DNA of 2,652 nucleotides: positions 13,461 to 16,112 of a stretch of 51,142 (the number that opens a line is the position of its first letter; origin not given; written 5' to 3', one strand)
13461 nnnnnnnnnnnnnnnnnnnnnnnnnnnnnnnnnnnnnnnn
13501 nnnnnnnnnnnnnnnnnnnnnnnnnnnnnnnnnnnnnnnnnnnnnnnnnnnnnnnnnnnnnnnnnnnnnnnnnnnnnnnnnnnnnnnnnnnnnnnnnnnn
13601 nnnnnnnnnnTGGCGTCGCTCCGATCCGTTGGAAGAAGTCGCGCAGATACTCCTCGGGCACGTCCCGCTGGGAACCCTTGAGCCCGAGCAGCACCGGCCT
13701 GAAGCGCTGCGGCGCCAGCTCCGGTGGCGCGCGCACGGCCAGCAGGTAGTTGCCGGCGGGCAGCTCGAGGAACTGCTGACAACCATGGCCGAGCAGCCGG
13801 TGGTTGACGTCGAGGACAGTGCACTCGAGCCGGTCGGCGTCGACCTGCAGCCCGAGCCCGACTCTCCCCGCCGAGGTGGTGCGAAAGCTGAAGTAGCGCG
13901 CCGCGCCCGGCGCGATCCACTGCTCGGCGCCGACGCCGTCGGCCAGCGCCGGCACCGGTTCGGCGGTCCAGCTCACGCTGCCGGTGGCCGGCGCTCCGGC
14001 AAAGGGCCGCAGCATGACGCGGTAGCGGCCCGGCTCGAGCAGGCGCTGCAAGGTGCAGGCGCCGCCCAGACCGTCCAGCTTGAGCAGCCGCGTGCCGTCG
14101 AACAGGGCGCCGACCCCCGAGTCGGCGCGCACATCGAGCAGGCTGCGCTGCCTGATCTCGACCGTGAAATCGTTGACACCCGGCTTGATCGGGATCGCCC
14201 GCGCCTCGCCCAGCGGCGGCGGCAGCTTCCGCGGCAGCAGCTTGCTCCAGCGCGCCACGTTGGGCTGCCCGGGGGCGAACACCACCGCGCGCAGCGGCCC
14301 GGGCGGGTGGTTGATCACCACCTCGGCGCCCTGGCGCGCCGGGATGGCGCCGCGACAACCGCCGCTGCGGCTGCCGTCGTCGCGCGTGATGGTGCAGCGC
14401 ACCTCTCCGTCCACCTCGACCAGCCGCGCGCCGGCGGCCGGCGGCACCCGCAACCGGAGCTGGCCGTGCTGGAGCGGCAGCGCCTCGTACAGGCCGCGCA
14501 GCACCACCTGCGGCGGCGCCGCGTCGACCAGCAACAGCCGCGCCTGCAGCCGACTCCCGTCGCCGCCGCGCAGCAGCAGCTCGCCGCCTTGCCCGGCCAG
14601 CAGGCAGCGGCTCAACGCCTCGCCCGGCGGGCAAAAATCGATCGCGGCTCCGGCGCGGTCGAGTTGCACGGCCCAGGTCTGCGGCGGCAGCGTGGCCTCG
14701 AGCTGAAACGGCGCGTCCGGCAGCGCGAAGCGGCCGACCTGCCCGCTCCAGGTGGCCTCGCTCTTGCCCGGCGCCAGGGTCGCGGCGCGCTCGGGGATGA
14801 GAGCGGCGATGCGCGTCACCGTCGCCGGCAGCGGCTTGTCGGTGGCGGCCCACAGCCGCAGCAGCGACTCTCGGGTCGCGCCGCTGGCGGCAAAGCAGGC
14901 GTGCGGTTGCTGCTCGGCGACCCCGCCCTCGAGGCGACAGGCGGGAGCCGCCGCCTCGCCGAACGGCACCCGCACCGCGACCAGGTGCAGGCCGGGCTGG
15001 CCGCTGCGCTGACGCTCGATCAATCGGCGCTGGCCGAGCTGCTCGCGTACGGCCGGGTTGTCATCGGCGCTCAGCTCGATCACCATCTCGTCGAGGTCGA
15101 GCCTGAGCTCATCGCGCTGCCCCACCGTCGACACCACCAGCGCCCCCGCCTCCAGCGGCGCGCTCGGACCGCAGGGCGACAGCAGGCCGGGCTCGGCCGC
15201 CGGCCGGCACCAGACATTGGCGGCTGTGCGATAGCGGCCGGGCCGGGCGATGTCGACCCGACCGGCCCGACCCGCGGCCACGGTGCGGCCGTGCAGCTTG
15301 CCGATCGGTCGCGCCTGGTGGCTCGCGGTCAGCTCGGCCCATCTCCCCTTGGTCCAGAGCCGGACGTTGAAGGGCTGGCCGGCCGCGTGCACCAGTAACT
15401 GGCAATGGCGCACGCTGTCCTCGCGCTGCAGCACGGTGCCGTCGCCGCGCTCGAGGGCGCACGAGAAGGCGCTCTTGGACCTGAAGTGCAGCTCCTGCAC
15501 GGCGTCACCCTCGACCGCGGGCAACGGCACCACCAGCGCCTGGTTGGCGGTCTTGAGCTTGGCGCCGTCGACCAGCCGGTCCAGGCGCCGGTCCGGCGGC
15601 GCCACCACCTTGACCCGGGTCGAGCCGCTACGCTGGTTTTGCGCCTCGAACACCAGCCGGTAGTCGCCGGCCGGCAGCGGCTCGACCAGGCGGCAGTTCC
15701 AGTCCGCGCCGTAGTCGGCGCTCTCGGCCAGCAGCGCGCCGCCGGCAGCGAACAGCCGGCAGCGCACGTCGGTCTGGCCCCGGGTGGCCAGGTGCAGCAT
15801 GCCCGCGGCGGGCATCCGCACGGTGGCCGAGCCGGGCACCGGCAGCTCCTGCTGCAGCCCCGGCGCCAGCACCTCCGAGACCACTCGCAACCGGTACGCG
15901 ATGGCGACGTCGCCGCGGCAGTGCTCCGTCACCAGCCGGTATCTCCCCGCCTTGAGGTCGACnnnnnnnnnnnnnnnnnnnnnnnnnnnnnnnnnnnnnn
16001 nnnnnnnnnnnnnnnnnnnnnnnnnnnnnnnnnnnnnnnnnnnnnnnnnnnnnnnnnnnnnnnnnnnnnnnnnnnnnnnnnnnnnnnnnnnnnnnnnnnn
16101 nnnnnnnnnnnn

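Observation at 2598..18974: One thioester A2M inside a composite operon that merges both described bacterial A2M gene contexts and adds two unclassified partners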

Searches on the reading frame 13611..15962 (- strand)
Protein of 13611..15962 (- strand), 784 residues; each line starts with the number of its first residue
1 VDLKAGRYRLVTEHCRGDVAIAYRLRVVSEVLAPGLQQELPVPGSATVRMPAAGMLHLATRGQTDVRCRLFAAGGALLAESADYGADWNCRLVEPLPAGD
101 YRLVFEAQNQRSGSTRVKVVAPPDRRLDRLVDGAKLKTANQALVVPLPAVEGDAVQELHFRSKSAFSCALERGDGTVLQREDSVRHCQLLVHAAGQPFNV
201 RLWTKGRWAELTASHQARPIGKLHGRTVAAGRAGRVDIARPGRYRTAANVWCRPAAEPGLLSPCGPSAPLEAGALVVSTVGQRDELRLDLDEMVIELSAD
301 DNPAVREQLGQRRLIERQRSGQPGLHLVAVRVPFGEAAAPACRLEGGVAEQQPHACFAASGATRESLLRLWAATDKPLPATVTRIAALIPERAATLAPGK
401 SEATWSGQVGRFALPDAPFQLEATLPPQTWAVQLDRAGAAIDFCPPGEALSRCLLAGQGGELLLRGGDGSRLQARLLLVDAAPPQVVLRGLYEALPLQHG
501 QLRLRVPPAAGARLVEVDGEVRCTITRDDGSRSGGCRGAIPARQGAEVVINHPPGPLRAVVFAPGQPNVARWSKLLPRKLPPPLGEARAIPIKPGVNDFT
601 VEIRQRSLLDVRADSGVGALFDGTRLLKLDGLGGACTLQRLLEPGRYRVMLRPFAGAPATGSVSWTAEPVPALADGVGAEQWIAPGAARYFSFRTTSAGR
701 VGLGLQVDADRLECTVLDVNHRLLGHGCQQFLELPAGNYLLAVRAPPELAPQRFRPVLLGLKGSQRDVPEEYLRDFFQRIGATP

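Call 44: find_related_loci(query=A4, collection=metagenome_contigs, flank=10000)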
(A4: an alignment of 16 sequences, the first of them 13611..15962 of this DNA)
Query A4 (784 aa) in metagenome_contigs; peptide patterns used: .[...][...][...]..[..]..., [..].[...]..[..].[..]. (x = any residue, [..] = any of these).
92 stretches matched a pattern; 20 encode a relative of the query (tblastn E <= 1e-3); 20 distinct loci.
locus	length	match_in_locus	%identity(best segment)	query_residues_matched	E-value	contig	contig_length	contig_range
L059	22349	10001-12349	73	1-784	0e+0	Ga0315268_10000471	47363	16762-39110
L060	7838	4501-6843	45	1-784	0e+0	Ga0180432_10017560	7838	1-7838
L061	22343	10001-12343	44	1-784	0e+0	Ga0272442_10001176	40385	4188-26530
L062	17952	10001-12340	46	3-781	0e+0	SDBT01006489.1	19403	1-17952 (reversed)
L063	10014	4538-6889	43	1-783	0e+0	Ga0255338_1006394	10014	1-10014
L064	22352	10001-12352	42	1-783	0e+0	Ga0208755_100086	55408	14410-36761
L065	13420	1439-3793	42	1-784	0e+0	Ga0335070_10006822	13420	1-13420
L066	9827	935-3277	46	3-784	0e+0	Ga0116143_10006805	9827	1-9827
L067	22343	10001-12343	42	1-784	0e+0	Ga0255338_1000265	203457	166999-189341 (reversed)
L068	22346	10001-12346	41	1-784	0e+0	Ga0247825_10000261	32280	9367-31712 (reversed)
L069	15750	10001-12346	41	1-784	4e-176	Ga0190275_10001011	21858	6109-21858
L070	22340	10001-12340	42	1-784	2e-172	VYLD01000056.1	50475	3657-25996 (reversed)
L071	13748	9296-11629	43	3-781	1e-170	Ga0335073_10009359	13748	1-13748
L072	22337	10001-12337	39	3-783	1e-168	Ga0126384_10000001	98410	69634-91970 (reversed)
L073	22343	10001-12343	46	3-784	6e-180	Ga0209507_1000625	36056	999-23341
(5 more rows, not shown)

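Call 55: predict_structure(alignment_id=A3)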
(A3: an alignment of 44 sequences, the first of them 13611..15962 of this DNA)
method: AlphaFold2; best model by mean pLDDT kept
length: 784 residues; sequences in the alignment: 44
mean_pLDDT: 87.4   pTM: 0.57
mean pLDDT of the five models: 87.4, 86.8, 86.6, 86.6, 86.2
residues with pLDDT >= 90: 453; 70-90: 265; 50-70: 58; < 50: 8
segments of 3 or more residues with pLDDT < 50: 781-784
pLDDT, mean of each block of 10 residues (from residue 1): 59 61 67 89 92 90 88 84 72 90 89 90 92 90 92 93 95 89 94 93 89 95 83 93 93 93 93 93 84 91 88 93 95 76 91 91 96 85 94 92 90 90 92 93 90 86 87 90 76 87 91 91 80 84 90 89 87 85 90 92 94 94 91 88 94 89 93 91 89 88 82 89 89 90 90 91 56 60 44
secondary structure, 60 per line:
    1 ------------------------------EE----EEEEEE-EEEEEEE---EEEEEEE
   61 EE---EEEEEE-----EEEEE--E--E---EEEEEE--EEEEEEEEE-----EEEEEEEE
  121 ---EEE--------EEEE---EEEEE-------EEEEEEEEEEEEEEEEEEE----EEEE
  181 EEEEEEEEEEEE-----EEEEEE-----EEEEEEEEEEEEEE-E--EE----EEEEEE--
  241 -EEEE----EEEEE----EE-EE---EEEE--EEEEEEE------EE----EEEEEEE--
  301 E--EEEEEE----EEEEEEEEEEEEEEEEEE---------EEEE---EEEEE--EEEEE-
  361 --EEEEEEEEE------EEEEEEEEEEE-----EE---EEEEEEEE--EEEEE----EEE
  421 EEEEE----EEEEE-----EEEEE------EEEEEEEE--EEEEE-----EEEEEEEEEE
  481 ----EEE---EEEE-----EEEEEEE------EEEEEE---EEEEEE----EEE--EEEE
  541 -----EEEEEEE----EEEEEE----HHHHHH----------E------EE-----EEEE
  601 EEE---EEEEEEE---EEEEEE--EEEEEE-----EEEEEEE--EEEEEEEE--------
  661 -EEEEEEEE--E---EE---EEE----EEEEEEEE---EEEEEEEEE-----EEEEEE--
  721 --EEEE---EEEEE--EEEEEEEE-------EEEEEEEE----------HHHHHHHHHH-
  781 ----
elements in order (helices of 4 or more, strands of 3 or more residues): E37-42 E44-50 E54-62 E66-71 E77-81 E91-96 E99-107 E113-120 E124-126 E135-138 E142-146 E154-172 E177-192 E198-203 E209-222 E233-238 E242-245 E250-254 E267-270 E273-279 E292-298 E304-309 E314-331 E341-344 E348-352 E355-359 E363-371 E378-388 E399-406 E409-413 E418-425 E430-434 E440-444 E451-458 E461-465 E471-480 E485-487 E491-494 E500-506 E513-518 E522-527 E532-534 E537-540 E546-552 E557-562 H567-572 E597-603 E607-613 E617-622 E625-630 E636-642 E645-652 E662-669 E681-683 E688-695 E699-707 E713-718 E723-726 E730-734 E737-744 E752-759 H770-779

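Call 58: fold_search(model_id=the predicted structure, library=pdb)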
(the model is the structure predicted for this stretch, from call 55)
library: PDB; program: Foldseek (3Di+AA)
matches with E <= 10: 1405; with E <= 0.001: 69
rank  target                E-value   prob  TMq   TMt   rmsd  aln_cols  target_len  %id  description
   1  9h9a                  2.1e-07  0.98  0.10  0.07  35.9       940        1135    6  native structure of the full-length pesticidal protein Cry8Ba2, from crystals formed in vivo (form 1) (released 2025-12-03)
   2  2qqk_A                3.2e-07  1.00  0.14  0.18  22.5       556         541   10  Neuropilin-2 a1a2b1b2 Domains in Complex with a Semaphorin-Blocking Fab (released 2007-11-20)
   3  8w7n                  1.9e-06  0.87  0.09  0.07  35.7       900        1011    7  Crystal structure of the in-cell Cry1Aa purified from Bacillus thuringiensis (released 2024-03-06)
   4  7q5z                  2.1e-06  0.51  0.07  0.05  34.7       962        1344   10  Cryo-EM structure of native human A2ML1 (released 2022-04-20)
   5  4ziq                  2.5e-06  0.35  0.07  0.05  39.4      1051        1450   10  Crystal structure of trypsin activated alpha-2-macroglobulin from Escherichia coli. (released 2015-06-10)
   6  5dzc                  5.9e-06  0.93  0.07  0.07  23.3       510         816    9  Crystal structure of the cGMP-dependent protein kinase PKG from Plasmodium Vivax - AMPPNP bound (released 2015-10-14)
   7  8h3u_A                1.3e-05  1.00  0.12  0.14  20.8       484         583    6  Inhibitor-bound EP, polyA model (released 2022-11-23)
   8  7m0r_E                1.8e-05  0.85  0.08  0.13  20.9       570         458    8  Cryo-EM structure of the Sema3A/PlexinA4/Neuropilin 1 complex (released 2021-05-05)
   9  5fet                  2.2e-05  0.92  0.08  0.08  23.7       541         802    8  Crystal Structure of PVX_084705 in presence of Compound 2 (released 2016-01-13)
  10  9h99                  2.4e-05  0.87  0.10  0.08  37.0       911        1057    6  Native structure of the full-length pesticidal protein Cry1Ca18 at pH7, from crystals formed in vivo (released 2025-11-12)
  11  5dyk                  2.4e-05  0.80  0.07  0.07  23.1       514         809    8  Crystal structure of the cGMP-dependent protein kinase PKG from Plasmodium falciparum - Apo form (released 2015-11-04)
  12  7s64_A                2.6e-05  0.25  0.08  0.05  39.5      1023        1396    8  Intermediate-form oocyte/egg Alpha-2-Macroglobulin (A2Moo) tetramer (released 2022-01-05)
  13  4bxs_V                2.8e-05  0.69  0.11  0.09  21.8      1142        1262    7  Crystal Structure of the Prothrombinase Complex from the Venom of Pseudonaja Textilis (released 2013-07-31)
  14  5iku                  3.5e-05  1.00  0.11  0.32  17.0       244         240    6  Crystal structure of the Hathewaya histolytica ColG tandem collagen-binding domain s3as3b in the presence of calcium at  (released 2017-03-15)
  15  3pvm_B                4.1e-05  0.25  0.08  0.06  32.8      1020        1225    8  Structure of Complement C5 in Complex with CVF (released 2011-01-19)
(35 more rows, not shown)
